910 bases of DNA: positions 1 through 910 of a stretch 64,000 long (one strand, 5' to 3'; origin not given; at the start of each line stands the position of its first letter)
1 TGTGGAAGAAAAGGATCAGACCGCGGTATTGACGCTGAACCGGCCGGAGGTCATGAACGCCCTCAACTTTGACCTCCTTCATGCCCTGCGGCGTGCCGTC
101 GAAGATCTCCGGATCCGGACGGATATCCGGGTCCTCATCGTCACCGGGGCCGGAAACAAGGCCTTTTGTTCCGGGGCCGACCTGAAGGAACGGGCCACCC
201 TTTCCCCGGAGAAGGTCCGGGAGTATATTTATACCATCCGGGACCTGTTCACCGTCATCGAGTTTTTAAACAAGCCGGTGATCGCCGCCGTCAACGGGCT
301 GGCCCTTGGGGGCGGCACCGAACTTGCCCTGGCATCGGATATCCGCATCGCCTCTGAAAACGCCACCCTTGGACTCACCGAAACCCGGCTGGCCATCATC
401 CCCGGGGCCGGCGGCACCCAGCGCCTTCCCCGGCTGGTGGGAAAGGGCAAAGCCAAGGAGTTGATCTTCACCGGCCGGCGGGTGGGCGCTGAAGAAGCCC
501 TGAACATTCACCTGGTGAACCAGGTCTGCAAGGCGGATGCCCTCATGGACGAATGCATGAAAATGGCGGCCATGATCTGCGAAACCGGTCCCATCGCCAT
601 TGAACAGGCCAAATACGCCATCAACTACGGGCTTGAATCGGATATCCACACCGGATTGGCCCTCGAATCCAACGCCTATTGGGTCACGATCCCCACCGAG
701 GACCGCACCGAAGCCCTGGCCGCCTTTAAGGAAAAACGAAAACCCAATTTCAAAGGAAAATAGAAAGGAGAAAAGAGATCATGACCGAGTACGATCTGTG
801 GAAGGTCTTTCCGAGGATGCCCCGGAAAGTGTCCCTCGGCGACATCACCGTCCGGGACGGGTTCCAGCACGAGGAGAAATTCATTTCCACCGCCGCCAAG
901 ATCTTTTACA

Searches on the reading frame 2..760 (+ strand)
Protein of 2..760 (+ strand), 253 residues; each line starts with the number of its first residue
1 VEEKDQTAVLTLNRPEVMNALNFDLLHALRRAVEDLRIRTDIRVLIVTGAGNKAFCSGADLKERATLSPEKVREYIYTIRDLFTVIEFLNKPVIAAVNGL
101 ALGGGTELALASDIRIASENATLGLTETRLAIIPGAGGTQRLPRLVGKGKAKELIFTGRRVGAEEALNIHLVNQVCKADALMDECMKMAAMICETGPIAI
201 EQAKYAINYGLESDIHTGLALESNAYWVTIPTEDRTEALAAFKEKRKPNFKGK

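Call 30: search_protein_families(library=pfam, max_evalue=0.00001, proteins=[window:2-760:+])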
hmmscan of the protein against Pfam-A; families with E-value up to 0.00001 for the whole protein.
window:2-760:+ (253 aa): 2 families
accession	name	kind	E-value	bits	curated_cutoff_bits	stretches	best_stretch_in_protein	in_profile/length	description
PF00378.25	ECH_1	-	6e-66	222.8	27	1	4-252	3-250/251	Enoyl-CoA hydratase/isomerase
PF16113.10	ECH_2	-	2.9e-34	119.5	27.2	1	8-183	2-179/335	Enoyl-CoA hydratase/isomerase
